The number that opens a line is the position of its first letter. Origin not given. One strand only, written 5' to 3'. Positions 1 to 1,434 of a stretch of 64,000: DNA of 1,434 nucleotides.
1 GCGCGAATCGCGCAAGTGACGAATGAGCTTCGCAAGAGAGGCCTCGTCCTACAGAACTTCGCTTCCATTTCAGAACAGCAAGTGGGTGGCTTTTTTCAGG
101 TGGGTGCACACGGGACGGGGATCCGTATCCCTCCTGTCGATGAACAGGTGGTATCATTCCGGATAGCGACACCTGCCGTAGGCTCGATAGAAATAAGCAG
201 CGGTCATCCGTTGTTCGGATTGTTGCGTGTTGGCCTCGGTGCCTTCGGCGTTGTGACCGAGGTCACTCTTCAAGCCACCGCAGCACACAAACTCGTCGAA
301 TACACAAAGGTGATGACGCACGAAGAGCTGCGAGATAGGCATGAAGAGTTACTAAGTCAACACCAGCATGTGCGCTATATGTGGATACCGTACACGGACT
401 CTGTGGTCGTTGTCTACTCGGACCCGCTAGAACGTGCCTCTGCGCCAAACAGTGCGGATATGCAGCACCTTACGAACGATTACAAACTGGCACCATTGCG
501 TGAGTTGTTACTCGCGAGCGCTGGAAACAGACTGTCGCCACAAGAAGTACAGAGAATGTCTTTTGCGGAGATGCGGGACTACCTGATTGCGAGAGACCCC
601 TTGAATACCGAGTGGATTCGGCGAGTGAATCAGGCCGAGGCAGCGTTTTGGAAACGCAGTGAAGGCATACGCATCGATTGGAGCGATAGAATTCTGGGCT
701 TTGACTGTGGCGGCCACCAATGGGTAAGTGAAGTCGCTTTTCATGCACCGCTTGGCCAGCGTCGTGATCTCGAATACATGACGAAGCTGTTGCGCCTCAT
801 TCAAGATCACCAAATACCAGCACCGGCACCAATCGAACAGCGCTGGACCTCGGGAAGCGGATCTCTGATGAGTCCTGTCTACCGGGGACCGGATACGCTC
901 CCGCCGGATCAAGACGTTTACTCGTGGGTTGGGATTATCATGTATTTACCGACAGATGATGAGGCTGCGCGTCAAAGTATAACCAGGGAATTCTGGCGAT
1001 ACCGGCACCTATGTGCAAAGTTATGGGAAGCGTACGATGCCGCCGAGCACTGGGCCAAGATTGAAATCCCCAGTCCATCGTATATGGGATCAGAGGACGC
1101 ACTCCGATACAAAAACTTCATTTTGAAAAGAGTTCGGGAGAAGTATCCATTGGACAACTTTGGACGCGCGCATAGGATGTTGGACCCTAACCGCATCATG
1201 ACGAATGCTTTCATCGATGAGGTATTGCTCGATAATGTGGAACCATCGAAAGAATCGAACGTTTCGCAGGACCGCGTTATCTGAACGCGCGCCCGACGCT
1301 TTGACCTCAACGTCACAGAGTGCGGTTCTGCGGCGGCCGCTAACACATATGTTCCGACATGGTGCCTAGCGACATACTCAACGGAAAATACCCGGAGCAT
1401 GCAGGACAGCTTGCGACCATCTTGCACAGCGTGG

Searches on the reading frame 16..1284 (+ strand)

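Call 34: search_protein_families(library=pfam, proteins=[window:16-1284:+], max_evalue=0.00001)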
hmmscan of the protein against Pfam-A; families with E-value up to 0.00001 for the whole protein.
window:16-1284:+ (422 aa): 1 family
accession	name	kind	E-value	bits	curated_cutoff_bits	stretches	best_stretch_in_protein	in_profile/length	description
PF04030.19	ALO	-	1.7e-18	67.7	23.1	1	83-402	1-257/258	D-arabinono-1,4-lactone oxidase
